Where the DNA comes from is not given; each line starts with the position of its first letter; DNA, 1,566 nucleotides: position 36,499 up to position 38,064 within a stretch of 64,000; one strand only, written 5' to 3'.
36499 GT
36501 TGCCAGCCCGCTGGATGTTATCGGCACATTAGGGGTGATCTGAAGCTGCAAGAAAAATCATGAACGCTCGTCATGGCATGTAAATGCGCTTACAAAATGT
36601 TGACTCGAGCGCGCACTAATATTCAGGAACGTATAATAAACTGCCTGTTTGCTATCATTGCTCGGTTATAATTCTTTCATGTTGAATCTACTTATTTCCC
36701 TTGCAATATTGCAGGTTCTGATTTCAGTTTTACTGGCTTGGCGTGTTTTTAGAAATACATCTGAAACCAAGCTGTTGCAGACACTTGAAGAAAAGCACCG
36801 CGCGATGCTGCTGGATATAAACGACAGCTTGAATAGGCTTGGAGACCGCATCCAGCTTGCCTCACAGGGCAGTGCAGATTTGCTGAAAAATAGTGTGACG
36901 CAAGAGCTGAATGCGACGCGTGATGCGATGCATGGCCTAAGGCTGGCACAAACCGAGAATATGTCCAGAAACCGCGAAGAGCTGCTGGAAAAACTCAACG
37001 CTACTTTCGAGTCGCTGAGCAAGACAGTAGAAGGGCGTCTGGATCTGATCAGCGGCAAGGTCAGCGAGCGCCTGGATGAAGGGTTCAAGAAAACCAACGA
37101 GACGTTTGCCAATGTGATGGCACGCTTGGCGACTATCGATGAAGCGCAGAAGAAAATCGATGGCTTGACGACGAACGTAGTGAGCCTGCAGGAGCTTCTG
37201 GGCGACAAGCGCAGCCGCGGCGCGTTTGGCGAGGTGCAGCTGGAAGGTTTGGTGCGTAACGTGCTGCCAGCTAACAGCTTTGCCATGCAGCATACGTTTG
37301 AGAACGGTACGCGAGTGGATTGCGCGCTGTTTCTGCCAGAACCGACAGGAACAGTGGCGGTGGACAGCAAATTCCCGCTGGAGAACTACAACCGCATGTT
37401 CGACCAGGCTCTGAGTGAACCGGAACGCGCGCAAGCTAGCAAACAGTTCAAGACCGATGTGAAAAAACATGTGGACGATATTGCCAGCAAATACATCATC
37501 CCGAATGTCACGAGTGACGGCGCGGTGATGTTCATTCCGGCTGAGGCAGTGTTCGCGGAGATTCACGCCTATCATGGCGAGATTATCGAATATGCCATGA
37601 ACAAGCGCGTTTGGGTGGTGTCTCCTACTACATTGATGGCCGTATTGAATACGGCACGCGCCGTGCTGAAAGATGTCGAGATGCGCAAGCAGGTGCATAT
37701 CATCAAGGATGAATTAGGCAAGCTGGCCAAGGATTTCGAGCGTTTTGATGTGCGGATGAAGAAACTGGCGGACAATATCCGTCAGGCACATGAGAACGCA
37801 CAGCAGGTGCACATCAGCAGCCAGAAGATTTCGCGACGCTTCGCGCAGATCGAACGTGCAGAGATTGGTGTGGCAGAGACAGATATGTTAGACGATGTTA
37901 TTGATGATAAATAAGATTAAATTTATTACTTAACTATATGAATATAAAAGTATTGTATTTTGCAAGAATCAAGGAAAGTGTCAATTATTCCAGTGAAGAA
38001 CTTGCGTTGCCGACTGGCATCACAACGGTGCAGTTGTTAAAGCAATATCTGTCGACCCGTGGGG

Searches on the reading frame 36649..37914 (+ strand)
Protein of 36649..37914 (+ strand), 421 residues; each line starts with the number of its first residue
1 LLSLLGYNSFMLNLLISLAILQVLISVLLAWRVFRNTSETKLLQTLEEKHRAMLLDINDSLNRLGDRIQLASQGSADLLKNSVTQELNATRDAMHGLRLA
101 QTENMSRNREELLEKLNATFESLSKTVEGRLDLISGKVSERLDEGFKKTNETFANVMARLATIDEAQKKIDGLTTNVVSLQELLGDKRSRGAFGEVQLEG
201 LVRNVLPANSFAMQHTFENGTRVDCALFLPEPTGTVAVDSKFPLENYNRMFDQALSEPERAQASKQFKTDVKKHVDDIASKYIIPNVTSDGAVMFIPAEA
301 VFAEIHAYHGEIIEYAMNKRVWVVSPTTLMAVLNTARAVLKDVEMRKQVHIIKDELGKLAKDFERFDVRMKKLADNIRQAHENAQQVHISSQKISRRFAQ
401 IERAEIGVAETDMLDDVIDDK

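Call 3: search_protein_families(library=ncbifam, proteins=[window:36649-37914:+], max_evalue=0.01)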
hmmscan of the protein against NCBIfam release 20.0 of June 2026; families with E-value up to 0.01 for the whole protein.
window:36649-37914:+ (421 aa): 3 families
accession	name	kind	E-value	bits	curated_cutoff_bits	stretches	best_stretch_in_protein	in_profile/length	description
NF007686.0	PRK10361.1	equivalog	5e-12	45.2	810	1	109-387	111-406/475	DNA recombination protein RmuC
NF047515.1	SpiroCoCo_C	equivalog_domain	3.5e-05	23.1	125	1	103-190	148-226/313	SpiroCoCo family coiled-coil protein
TIGR02976.1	phageshock_pspB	equivalog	0.0084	16.4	51.7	1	14-69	4-59/75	envelope stress response membrane protein PspB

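Call 4: search_protein_families(library=pfam, proteins=[window:36649-37914:+], max_evalue=0.01)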
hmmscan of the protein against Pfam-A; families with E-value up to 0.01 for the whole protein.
window:36649-37914:+ (421 aa): 4 families
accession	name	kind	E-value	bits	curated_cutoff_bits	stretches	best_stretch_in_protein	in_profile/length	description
PF02646.22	RmuC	-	2.4e-65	221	26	1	130-406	2-286/291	RmuC family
PF06825.17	HSBP1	-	0.001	19.3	28.6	0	110-138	8-36/51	Heat shock factor binding protein 1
PF01442.23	Apolipoprotein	-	0.002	18.3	90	1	75-185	34-142/190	Apolipoprotein A1/A4/E domain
PF07697.16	7TMR-HDED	-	0.0044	17.5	27.6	1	103-290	47-174/224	7TM-HD extracellular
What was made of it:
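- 36649..37914 (+): rmuC, the conserved chromosomal flank on the intI side. Pfam RmuC, E 2.4e-65 (call 4).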

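Call 23: find_homologous_proteins(query=window:36649-37914:+, max_evalue=1e-100)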
Query window:36649-37914:+ (421 aa): 7863 proteins with E <= 1e-100 among 8000 candidates; the best 120 are listed.
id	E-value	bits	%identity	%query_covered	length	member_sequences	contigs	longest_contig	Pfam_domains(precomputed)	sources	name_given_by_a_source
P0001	8.9e-249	843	92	99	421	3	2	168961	PF02646.23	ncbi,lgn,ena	-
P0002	1.5e-244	829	90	100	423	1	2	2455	PF02646.23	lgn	-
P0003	5.4e-238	807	90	98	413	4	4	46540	PF02646.23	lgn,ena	-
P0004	1.1e-231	786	89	95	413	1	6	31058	PF02646.23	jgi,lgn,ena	jgi:DNA recombination protein RmuC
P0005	1.0e-226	770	91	91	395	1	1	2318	PF02646.23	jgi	jgi:DNA recombination protein RmuC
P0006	7.3e-223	757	84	98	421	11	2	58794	PF02646.23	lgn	-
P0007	3.9e-222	755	86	94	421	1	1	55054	PF02646.23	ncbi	-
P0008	6.6e-217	738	85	92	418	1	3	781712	PF02646.23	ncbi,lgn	-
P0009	6.8e-215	731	83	90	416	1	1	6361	PF02646.23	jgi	jgi:DNA recombination protein RmuC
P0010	1.0e-209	714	83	92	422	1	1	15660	PF02646.23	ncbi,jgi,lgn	-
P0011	3.6e-207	706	81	93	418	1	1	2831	PF02646.23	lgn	-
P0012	3.7e-207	706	81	93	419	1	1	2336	PF02646.23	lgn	-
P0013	3.8e-207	706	77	99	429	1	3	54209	PF02646.23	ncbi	-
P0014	1.0e-206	704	82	93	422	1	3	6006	PF02646.23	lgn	-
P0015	2.7e-206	703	81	93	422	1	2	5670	PF02646.23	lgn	-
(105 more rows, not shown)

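Call 24: find_encoding_contigs(protein=P0001, flank=10000, max_places=4)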
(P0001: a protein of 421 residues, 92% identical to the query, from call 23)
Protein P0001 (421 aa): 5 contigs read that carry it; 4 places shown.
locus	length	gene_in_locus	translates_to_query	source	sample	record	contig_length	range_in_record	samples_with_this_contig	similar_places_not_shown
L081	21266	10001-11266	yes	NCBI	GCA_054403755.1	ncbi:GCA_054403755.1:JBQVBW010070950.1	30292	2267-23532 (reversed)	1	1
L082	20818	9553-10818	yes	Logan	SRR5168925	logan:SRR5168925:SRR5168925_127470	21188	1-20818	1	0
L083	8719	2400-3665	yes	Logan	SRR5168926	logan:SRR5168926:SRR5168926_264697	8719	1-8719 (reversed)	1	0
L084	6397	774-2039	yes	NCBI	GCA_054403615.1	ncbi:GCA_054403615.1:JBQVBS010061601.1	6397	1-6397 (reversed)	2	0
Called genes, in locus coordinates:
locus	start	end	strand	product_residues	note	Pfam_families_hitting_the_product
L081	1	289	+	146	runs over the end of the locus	PF03625:DUF302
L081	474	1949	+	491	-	PF01935:DUF87 (weak), PF05872:HerA_C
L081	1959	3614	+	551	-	PF01268:FTHFS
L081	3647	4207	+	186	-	PF01205:Impact_N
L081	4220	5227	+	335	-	-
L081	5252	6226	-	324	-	PF01435:Peptidase_M48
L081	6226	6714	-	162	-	PF08239:SH3_3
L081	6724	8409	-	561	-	PF05226:CHASE2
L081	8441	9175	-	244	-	-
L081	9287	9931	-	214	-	PF13472:Lipase_GDSL_2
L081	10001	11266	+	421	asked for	PF02646:RmuC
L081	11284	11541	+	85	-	PF02597:ThiS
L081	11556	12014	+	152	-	PF02391:MoaE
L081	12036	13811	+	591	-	PF13654:AAA_32, PF20436:LonB_AAA-LID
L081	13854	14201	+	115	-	-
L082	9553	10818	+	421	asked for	PF02646:RmuC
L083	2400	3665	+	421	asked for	PF02646:RmuC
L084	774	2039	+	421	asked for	PF02646:RmuC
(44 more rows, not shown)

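Call 25: find_encoding_contigs(protein=P0003, flank=10000, max_places=4)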
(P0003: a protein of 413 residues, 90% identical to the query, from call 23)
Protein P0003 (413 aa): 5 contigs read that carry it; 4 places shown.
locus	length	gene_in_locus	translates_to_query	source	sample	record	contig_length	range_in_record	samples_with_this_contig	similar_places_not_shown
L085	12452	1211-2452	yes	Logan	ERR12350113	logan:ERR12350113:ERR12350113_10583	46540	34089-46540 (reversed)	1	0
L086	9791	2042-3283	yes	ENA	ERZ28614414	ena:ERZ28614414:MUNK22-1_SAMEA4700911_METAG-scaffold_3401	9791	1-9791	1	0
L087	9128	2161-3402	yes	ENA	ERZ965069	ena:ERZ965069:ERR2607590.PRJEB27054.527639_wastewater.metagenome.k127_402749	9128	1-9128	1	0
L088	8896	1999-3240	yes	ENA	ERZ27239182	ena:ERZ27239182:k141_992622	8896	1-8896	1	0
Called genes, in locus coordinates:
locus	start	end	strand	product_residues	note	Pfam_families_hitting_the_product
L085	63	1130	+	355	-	PF13495:Phage_int_SAM_4, PF00589:Phage_integrase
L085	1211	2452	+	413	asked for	PF02646:RmuC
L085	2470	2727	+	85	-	PF02597:ThiS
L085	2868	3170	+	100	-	PF04480:DUF559, PF18741:MTES_1575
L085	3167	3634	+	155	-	PF02391:MoaE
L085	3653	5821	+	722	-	PF13654:AAA_32, PF20436:LonB_AAA-LID, PF05362:Lon_C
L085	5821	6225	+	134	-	PF01479:S4, PF28601:HSP15_C (weak)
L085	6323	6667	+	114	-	PF12802:MarR_2 (weak), PF13412:HTH_24, PF01047:MarR (weak)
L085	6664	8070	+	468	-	PF00483:NTP_transferase, PF12804:NTP_transf_3 (weak), PF22640:ManC_GMP_beta-helix, PF01050:MannoseP_isomer, PF07883:Cupin_2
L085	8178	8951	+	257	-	PF00483:NTP_transferase, PF12804:NTP_transf_3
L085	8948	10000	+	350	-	PF01370:Epimerase, PF04321:RmlD_sub_bind (weak), PF16363:GDP_Man_Dehyd, PF02719:Polysacc_synt_2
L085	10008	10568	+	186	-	PF00908:dTDP_sugar_isom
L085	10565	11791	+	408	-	PF08421:Methyltransf_13, PF13489:Methyltransf_23, PF08241:Methyltransf_11 (faint), PF08242:Methyltransf_12, PF08484:Methyltransf_14, PF22674:C2185-like_N (faint)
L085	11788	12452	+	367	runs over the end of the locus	PF01041:DegT_DnrJ_EryC1, PF00266:Aminotran_5 (weak), PF00155:Aminotran_1_2 (weak), PF01212:Beta_elim_lyase (weak)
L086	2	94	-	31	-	?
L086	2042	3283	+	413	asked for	PF02646:RmuC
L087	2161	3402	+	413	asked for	PF02646:RmuC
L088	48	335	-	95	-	PF10905:DUF2695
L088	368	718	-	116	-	-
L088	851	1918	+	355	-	PF13495:Phage_int_SAM_4, PF00589:Phage_integrase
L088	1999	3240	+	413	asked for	PF02646:RmuC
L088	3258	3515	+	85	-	PF02597:ThiS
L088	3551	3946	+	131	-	PF04480:DUF559, PF18741:MTES_1575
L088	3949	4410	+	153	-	PF02391:MoaE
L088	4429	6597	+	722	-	PF13654:AAA_32, PF20436:LonB_AAA-LID, PF05362:Lon_C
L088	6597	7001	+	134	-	PF01479:S4, PF28601:HSP15_C (weak)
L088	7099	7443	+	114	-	PF12802:MarR_2 (weak), PF13412:HTH_24, PF01047:MarR (weak)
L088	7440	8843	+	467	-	PF00483:NTP_transferase, PF12804:NTP_transf_3 (weak), PF22640:ManC_GMP_beta-helix, PF01050:MannoseP_isomer, PF07883:Cupin_2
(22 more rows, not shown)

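Call 26: find_encoding_contigs(protein=P0004, flank=10000, max_places=4)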
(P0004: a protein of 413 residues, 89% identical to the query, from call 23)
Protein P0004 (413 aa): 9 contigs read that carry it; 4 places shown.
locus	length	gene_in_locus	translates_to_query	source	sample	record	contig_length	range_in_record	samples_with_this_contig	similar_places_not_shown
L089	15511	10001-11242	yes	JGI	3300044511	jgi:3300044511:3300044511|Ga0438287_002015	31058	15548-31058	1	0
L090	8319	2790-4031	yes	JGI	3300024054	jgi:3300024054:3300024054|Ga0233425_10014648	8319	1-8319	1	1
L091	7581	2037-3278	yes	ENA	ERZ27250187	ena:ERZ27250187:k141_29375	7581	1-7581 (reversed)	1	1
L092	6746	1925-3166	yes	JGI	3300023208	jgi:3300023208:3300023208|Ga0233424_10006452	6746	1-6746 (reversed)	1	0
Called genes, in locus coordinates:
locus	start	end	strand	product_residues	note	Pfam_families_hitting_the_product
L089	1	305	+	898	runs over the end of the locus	PF04879:Molybdop_Fe4S4, PF00384:Molybdopterin, PF01568:Molydop_binding, PF04324:Fer2_BFD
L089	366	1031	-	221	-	-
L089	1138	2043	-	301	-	PF18075:FtsX_ECD, PF02687:FtsX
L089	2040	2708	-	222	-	PF00005:ABC_tran, PF13304:AAA_21 (faint)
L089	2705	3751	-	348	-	PF02881:SRP54_N, PF06414:Zeta_toxin (weak), PF13604:AAA_30 (weak), PF00448:SRP54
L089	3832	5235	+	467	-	PF00675:Peptidase_M16, PF05193:Peptidase_M16_C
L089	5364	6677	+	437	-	PF00675:Peptidase_M16, PF05193:Peptidase_M16_C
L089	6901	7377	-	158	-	-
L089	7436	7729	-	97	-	PF07045:DUF1330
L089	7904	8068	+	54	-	-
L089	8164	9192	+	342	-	PF13495:Phage_int_SAM_4, PF00589:Phage_integrase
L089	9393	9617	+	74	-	PF04014:MazE_antitoxin (weak)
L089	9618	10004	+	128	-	PF02661:Fic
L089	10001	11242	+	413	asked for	PF02646:RmuC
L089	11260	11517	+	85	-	PF02597:ThiS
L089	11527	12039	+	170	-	PF02391:MoaE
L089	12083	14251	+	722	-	PF13654:AAA_32, PF20436:LonB_AAA-LID, PF05362:Lon_C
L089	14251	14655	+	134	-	PF01479:S4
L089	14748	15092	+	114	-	PF12802:MarR_2 (faint), PF13412:HTH_24, PF01047:MarR (weak)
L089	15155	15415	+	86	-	-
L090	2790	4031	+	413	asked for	PF02646:RmuC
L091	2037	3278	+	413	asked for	PF02646:RmuC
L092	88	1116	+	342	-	PF13495:Phage_int_SAM_4, PF00589:Phage_integrase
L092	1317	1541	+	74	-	PF04014:MazE_antitoxin (weak)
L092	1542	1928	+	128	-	PF02661:Fic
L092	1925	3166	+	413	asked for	PF02646:RmuC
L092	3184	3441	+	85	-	PF02597:ThiS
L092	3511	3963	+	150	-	PF02391:MoaE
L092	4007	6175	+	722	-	PF13654:AAA_32, PF20436:LonB_AAA-LID, PF05362:Lon_C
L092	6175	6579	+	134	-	PF01479:S4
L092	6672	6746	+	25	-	?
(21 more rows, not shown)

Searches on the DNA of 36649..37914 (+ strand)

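Call 28: search_with_rna_model(model_id=R1, sources=[L081, L082, L085, L086, L087, L088, L089, L090, L091, L092, L031], filters=default, max_evalue=1)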
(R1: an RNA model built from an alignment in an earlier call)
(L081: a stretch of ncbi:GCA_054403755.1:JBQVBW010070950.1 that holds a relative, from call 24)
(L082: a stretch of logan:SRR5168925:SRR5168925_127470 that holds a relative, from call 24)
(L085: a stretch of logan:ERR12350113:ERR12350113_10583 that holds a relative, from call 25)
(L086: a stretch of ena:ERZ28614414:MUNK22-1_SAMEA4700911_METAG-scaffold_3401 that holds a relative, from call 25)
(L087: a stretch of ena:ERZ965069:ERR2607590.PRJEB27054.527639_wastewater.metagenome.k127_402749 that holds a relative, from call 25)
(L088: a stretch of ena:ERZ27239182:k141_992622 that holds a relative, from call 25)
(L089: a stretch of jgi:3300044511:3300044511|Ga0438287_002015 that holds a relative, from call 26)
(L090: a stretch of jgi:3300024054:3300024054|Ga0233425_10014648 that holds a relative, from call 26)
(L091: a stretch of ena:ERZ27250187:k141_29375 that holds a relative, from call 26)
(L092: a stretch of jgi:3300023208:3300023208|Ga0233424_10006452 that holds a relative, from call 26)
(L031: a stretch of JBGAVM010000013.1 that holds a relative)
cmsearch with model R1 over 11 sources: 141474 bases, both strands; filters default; matches with E-value up to 1: 8.
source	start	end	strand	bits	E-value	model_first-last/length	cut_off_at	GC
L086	397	454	-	58.8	3.2e-13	1-65/65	no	0.53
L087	516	573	-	58.8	3.2e-13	1-65/65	no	0.53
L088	354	411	-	58.8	3.2e-13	1-65/65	no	0.53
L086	15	81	-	50.9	4.4e-11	1-65/65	no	0.6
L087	134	200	-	49.3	1.1e-10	1-65/65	no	0.57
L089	7312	7431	-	32.5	3.6e-06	1-65/65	no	0.63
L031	9246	9294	-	24.7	0.00043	5-61/65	no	0.49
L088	1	38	-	24.7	0.00044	1-37/65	3'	0.63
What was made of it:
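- On Integron (complete): L085-L088 carry different cassettes (calls 25, 28).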
